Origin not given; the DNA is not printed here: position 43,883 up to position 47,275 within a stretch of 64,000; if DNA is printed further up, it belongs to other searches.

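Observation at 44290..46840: Giant 1290-aa hook protein FlgE with an ~850-aa modular central insertion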

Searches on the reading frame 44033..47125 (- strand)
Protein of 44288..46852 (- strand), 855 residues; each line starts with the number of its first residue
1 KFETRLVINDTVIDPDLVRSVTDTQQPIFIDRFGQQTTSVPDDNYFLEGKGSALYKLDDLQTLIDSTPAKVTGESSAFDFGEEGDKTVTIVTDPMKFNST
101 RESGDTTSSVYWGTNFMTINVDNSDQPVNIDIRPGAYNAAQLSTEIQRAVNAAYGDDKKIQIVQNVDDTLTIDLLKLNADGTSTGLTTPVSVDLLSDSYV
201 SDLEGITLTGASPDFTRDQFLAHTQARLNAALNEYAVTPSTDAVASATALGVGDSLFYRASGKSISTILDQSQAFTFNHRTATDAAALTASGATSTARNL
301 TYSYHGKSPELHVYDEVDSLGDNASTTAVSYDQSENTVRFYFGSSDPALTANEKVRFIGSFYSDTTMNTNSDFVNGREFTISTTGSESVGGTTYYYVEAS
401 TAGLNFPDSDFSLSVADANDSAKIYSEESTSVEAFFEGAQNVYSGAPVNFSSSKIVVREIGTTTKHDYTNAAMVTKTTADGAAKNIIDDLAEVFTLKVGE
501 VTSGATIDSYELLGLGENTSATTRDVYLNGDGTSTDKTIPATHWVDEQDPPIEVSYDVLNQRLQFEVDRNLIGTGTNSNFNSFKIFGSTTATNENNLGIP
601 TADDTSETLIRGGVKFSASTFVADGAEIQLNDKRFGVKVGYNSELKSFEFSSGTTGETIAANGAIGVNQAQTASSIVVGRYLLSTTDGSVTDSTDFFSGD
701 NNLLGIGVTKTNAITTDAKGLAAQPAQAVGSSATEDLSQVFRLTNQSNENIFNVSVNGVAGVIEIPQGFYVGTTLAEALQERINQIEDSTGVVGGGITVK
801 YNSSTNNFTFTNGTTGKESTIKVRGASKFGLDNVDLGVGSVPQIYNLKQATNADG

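Call 19: search_protein_representatives(protein=window:44288-46852:-)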
Query: 855 residues. Proteins with E-value up to 0.001 (for the whole library): 394; up to 1e-10: 222; up to 1e-30: 58. The best 150 are listed.
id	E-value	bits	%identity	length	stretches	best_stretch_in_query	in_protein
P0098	0.0e+00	1155.0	66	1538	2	1-476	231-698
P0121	1.5e-275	933.3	57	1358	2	1-502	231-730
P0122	1.3e-190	652.4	48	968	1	71-855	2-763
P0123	5.7e-187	640.4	42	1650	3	469-855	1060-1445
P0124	7.4e-141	487.9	41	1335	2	281-853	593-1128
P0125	4.2e-126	439.1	40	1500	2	1-538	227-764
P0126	1.0e-111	391.6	37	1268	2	539-852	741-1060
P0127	8.5e-110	385.2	48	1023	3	540-855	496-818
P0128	2.9e-109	383.4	65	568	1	1-282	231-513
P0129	1.1e-100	355.0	50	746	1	418-855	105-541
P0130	4.2e-100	353.1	36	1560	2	1-509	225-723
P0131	3.7e-96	340.1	37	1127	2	1-489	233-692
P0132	2.5e-92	327.4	40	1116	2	400-855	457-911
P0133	1.3e-69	252.3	34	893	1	1-667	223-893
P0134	1.1e-66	242.6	37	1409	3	2-234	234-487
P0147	6.5e-52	193.8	36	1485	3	1-237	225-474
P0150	5.2e-48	180.9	35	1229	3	2-198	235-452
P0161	5.5e-40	154.3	34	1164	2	549-852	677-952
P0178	1.1e-30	123.6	37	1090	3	552-855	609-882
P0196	4.6e-26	108.3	30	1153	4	685-855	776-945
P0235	6.3e-19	84.7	32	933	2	632-843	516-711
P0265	2.9e-16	75.9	31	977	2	632-843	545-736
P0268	7.7e-16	74.5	31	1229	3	714-842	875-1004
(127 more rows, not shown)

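Call 27: find_homologous_proteins(query=A2, max_evalue=1e-10)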
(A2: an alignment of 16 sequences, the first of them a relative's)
Query A2 (16 sequences) (1268 aa, profile of the alignment): 3818 proteins with E <= 1e-10 among 8000 candidates; the best 120 are listed.
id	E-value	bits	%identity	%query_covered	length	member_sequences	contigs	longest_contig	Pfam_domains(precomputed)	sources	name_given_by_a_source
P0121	0.0e+0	1692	47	40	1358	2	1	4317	PF06429.19,PF00460.26,PF22692.2,PF07559.20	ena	-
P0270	0.0e+0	1681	42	99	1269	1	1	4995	PF06429.19,PF00460.26,PF22692.2,PF07559.20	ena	-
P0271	0.0e+0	1681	42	99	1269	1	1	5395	PF06429.19,PF00460.26,PF22692.2,PF07559.20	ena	-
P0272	0.0e+0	1680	42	99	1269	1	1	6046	PF06429.19,PF00460.26,PF22692.2,PF07559.20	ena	-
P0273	0.0e+0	1679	43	99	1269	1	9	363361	PF06429.19,PF00460.26,PF22692.2,PF07559.20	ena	-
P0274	0.0e+0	1678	42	99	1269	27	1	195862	PF06429.19,PF00460.26,PF22692.2,PF07559.20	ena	-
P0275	0.0e+0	1678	42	99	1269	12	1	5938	PF06429.19,PF00460.26,PF22692.2,PF07559.20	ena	-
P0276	0.0e+0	1678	42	99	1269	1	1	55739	PF06429.19,PF00460.26,PF22692.2,PF07559.20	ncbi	-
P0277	0.0e+0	1676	42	99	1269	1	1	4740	PF06429.19,PF00460.26,PF22692.2,PF07559.20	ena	-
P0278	0.0e+0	1676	42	99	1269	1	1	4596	PF06429.19,PF00460.26,PF22692.2,PF07559.20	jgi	-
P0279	0.0e+0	1675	42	99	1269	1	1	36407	PF06429.19,PF00460.26,PF22692.2,PF07559.20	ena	-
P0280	0.0e+0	1674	42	99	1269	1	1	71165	PF06429.19,PF00460.26,PF22692.2,PF07559.20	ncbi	-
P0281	0.0e+0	1672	47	40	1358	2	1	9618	PF06429.19,PF00460.26,PF22692.2,PF07559.20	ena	-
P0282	0.0e+0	1671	42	99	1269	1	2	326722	PF06429.19,PF00460.26,PF22692.2,PF07559.20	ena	-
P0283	0.0e+0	1671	47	40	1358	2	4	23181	PF06429.19,PF00460.26,PF22692.2,PF07559.20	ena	-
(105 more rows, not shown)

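Call 50: predict_structure(alignment_id=A3)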
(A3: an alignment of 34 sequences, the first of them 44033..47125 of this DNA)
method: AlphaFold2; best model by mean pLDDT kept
length: 1031 residues; sequences in the alignment: 34
mean_pLDDT: 69.7   pTM: 0.58
mean pLDDT of the five models: 69.7, 69.4, 69.1, 68.8, 66.1
residues with pLDDT >= 90: 230; 70-90: 399; 50-70: 152; < 50: 250
segments of 3 or more residues with pLDDT < 50: 1-28, 68-71, 106-119, 121-128, 130-158, 213-215, 715-725, 745-813, 933-941, 964-1031
pLDDT, mean of each block of 10 residues (from residue 1): 28 32 42 63 67 65 54 62 52 62 51 40 43 33 33 39 60 79 88 79 78 55 85 83 60 63 89 84 87 81 72 91 90 85 90 88 95 82 86 93 96 92 94 94 95 92 94 94 93 88 91 95 91 78 90 88 76 80 93 92 88 81 59 88 87 87 85 88 79 86 82 49 55 73 45 30 29 37 36 32 26 66 84 81 84 84 87 80 74 89 76 85 80 40 62 64 39 27 32 25 26 30 26 30
secondary structure, 60 per line:
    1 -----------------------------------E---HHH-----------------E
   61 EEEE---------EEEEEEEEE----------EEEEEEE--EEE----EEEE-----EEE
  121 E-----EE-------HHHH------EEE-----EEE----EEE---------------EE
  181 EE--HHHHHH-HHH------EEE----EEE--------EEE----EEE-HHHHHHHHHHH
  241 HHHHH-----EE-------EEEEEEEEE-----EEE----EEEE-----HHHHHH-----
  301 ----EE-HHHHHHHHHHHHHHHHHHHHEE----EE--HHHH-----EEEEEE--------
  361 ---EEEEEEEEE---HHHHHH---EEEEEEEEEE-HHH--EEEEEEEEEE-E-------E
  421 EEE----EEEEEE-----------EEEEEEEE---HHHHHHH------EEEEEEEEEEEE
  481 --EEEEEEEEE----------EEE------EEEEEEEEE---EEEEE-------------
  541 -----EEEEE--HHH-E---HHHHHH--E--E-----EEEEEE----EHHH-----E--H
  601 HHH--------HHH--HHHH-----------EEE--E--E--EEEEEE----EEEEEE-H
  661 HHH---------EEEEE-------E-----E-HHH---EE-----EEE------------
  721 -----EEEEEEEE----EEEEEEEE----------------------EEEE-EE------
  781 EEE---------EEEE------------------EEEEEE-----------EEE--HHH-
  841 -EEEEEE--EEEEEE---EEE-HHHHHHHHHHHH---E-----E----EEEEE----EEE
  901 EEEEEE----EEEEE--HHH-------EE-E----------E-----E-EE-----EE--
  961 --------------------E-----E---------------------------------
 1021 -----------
elements in order (helices of 4 or more, strands of 3 or more residues): E60-64 E74-82 E93-99 E102-104 E109-112 E118-121 H136-139 E146-148 E154-156 E161-163 E179-182 H185-190 E201-203 E208-210 E219-221 E226-228 H230-245 E260-268 E274-276 E281-284 H290-295 H308-327 H338-341 E347-352 E364-372 H376-381 E385-394 E401-410 E420-423 E428-433 E445-452 H456-462 E469-480 E483-491 E502-504 E511-519 E523-527 E546-550 H561-566 E578-583 H600-603 H617-620 E632-634 E643-648 E653-658 H660-663 E673-677 E706-708 E726-733 E738-745 E768-771 E781-783 E793-796 E815-820 E832-834 E842-847 E850-855 E859-861 H863-874 E889-893 E898-906 E911-915

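Call 52: fold_search(model_id=the predicted structure, library=pdb)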
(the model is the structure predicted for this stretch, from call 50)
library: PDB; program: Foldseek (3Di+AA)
matches with E <= 10: 840; with E <= 0.001: 3
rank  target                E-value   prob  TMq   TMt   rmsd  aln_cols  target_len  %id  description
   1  3ju4                  1.3e-04  0.66  0.07  0.11  33.8       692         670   10  Crystal Structure Analysis of EndosialidaseNF at 0.98 A Resolution (released 2010-02-02)
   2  3gvj_A                1.6e-04  0.66  0.07  0.10  33.8       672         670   10  Crystal structure of an endo-neuraminidaseNF mutant (released 2010-03-02)
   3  3gvk_A                1.9e-04  0.60  0.07  0.11  33.7       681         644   10  Crystal structure of endo-neuraminidase NF mutant (released 2010-03-02)
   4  8kee_C                3.3e-02  0.99  0.08  0.16   5.8       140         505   16  Cyanophage A-1(L) sheath-tube (released 2024-04-10)
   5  7wo4_E                1.2e-01  0.44  0.07  0.22   8.7       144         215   12  SARS-CoV-2 Spike in complex with IgG 553-15 (S-553-15 dimer trimer ) (released 2022-07-20)
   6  9r19_G                1.5e-01  0.28  0.06  0.31  12.5       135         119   10  Crystal structure of human ACE2 in complex with VHH B07 and VHH B10 (released 2025-09-17)
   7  6oco_A                1.7e-01  0.02  0.03  0.03  26.8       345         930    8  HUMAN PI3KDELTA IN COMPLEX WITH COMPOUND 6 (released 2019-12-11)
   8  3zim                  1.8e-01  0.02  0.04  0.04  28.2       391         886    8  Discovery of a potent and isoform-selective targeted covalent inhibitor of the lipid kinase PI3Kalpha (released 2013-02-13)
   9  8z8m_B                2.1e-01  0.20  0.06  0.30  13.9       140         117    8  Crystal structure of human TNF alpha in complex with TNF30(VHH) domain of ozoralizumab (released 2024-09-04)
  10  9gcf_A                2.1e-01  0.01  0.03  0.04  26.5       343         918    7  HUMAN PI3KDELTA IN COMPLEX WITH ISOCUMARIN INHIBITOR CHF-6523 (released 2024-12-18)
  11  9r19_I                2.2e-01  0.23  0.06  0.32  11.7       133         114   10  Crystal structure of human ACE2 in complex with VHH B07 and VHH B10 (released 2025-09-17)
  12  2vh5_H                2.2e-01  0.20  0.06  0.29  13.2       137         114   12  CRYSTAL STRUCTURE OF HRAS(G12V) - ANTI-RAS FV (disulfide free mutant) COMPLEX (released 2008-01-22)
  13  7pa8_LLL              2.5e-01  0.14  0.06  0.21  15.8       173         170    9  JC polyomavirus VP1 in complex with Fab 27C2 (released 2023-02-08)
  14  5f3j_C                3.8e-01  0.20  0.06  0.20   7.9       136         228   12  Crystal structure of DBP in complex with inhibitory monoclonal antibody 2D10 (released 2016-05-18)
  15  4pgj_A                3.8e-01  0.16  0.06  0.30  11.9       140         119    9  Human heavy-chain domain antibody in complex with hen egg-white lysozyme (released 2015-03-11)
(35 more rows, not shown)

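Call 53: search_solved_structures(query=A3, max_evalue=10)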
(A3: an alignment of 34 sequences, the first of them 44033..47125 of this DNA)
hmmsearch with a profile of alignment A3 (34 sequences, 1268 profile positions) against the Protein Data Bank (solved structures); distinct sequences matched with E-value up to 10: 26.
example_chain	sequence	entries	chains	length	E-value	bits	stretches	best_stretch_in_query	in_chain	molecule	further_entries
9yee_Ce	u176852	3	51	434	1.4e-80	274.7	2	4-225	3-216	Flagellar hook protein FlgE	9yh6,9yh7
8z5u_D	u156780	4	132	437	2.3e-78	267.4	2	4-224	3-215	Flagellar hook protein FlgE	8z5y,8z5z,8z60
6jzt_A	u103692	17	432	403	2.8e-56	194.2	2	1124-1267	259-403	Flagellar hook protein FlgE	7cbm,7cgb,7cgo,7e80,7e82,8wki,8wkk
3a69_A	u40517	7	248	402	2.9e-55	190.8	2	1124-1267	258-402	Flagellar hook protein flgE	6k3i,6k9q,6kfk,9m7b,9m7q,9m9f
5jxl_A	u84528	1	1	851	5.8e-34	120.3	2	1144-1267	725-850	flagellar hook protein FlgE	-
8z5u_A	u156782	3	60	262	6.9e-34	120.1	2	1171-1256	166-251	Flagellar basal-body rod protein FlgG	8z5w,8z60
6jzr_A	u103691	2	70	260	1.2e-33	119.3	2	2-123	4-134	Flagellar basal-body rod protein FlgG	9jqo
5wrh_A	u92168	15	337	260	1.7e-33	118.8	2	2-123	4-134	Flagellar basal-body rod protein FlgG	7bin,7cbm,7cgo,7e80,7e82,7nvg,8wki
9yee_Ba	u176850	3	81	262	6.4e-33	116.8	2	1171-1256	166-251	Flagellar basal-body rod protein FlgG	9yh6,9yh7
1wlg_A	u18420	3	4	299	9e-30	106.4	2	1124-1233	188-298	Flagellar hook protein flgE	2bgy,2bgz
9wwj_L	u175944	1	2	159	1.2e-22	82.9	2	1139-1228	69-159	Flagellar hook protein FlgE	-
6ndx_B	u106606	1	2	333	1.7e-18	69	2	1131-1228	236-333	Flagellar hook protein FlgE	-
5npy_A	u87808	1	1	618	8.3e-16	60.2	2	1116-1261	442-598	Flagellar basal body protein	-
5az4_A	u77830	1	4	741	7.7e-14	53.6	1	1144-1232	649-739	Flagellar hook subunit protein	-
6jf2_A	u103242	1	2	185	5.2e-13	50.9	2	55-123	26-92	Flagellar basal-body rod protein FlgG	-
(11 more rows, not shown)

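Call 72: fold_search(model_id=the predicted structure, library=viral)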
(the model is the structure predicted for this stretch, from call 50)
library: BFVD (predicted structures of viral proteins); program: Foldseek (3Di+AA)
matches with E <= 10: 482; with E <= 0.001: 2
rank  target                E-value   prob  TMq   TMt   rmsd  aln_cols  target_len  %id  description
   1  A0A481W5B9            2.2e-04  0.13  0.07  0.06  35.2      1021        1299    9  DUF1983 domain-containing protein [Fusobacterium phage Fnu1]
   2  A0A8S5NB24            8.8e-04  1.00  0.10  0.16  12.9       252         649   12  Sheath tube [Myoviridae sp. ctT3B27]
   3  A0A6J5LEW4            3.5e-03  0.10  0.08  0.11  33.7       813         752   11  Baseplate wedge subunit [uncultured Caudovirales phage]
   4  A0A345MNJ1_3          7.1e-03  0.05  0.06  0.06  37.8      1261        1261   11  (no name in the UniProt tables at hand)
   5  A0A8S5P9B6            7.5e-03  0.03  0.04  0.05  75.6      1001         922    9  Fibronectin [Myoviridae sp. ctTYJ16]
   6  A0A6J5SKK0            8.3e-03  0.06  0.07  0.07  22.2       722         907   10  Uncharacterized protein [uncultured Caudovirales phage]
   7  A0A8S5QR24            1.0e-02  0.11  0.08  0.08  39.4       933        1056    9  Tail protein [Siphoviridae sp. ct6oU4]
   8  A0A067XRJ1            1.2e-02  0.13  0.08  0.09  21.2       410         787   11  (no name in the UniProt tables at hand)
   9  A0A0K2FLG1            1.6e-02  1.00  0.08  0.58   4.9       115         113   19  (no name in the UniProt tables at hand)
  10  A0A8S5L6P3            1.6e-02  0.05  0.04  0.07  30.9       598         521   10  Uncharacterized protein [Myoviridae sp. ctA4D8]
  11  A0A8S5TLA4            1.6e-02  0.05  0.06  0.06  33.0       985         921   10  Endosialidase chaperone [Siphoviridae sp. ctTIi48]
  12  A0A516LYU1            1.7e-02  0.23  0.05  0.07  28.1       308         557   15  (no name in the UniProt tables at hand)
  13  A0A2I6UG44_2          2.1e-02  0.07  0.07  0.06  33.3       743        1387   11  Uncharacterized protein [Salinibacter phage M8CC-19]
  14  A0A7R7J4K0            2.4e-02  0.99  0.09  0.17   8.1       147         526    9  (no name in the UniProt tables at hand)
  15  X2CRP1                3.0e-02  0.09  0.08  0.12  51.6       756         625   10  Uncharacterized protein [Pectobacterium phage PM1]
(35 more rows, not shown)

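Call 75: list_cluster_members(proteins=[P0147, P0150, P0161, P0178, P0196, P0235, P0265, P0268, P0125, P0130])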
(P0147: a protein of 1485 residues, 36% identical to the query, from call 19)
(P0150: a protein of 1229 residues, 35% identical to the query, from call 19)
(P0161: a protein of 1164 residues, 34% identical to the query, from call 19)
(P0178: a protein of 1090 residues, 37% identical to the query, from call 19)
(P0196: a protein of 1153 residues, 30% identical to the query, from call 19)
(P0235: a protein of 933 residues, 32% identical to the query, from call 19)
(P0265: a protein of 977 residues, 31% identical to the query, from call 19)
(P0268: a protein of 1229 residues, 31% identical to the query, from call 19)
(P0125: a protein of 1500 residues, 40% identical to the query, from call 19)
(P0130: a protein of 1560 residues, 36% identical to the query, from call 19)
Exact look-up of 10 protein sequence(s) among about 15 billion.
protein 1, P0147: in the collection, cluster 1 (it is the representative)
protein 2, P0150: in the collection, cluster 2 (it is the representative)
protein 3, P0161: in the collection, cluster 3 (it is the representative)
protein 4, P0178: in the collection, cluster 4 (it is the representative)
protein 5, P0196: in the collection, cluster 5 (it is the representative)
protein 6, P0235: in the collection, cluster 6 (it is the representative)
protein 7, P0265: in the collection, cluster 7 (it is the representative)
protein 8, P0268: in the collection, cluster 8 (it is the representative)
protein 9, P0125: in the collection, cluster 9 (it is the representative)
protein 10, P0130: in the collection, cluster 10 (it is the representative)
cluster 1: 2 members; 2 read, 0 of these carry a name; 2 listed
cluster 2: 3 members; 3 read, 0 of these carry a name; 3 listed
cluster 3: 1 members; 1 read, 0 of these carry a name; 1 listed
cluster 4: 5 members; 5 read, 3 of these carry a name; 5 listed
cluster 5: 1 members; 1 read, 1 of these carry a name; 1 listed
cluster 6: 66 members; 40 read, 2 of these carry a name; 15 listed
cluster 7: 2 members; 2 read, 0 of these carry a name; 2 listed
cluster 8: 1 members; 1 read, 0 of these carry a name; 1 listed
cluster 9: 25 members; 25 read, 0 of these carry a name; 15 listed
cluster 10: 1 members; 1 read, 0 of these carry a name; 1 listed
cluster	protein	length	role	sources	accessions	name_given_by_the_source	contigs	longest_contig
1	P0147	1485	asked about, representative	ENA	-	-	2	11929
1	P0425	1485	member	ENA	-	-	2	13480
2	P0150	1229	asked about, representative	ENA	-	-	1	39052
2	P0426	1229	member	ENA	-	-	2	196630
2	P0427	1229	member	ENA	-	-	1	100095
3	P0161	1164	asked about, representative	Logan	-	-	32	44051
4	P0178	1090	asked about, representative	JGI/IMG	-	flagellar hook-basal body protein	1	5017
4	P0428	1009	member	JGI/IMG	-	flagellar hook-basal body protein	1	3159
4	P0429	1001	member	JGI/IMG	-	flagellar hook-basal body protein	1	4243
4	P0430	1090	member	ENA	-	-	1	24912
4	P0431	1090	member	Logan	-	-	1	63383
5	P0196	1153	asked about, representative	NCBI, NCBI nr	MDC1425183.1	flagellar hook-basal body complex protein [Oceanospirillaceae bacterium]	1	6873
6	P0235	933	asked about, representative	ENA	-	-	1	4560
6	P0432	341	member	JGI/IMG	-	hypothetical protein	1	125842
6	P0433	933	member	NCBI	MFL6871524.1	MAG: flagellar hook-basal body complex protein [Candidatus Azotimanducaceae bacterium]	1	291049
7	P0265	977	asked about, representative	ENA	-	-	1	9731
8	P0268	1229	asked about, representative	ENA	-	-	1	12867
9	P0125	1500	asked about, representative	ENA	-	-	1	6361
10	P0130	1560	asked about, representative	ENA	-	-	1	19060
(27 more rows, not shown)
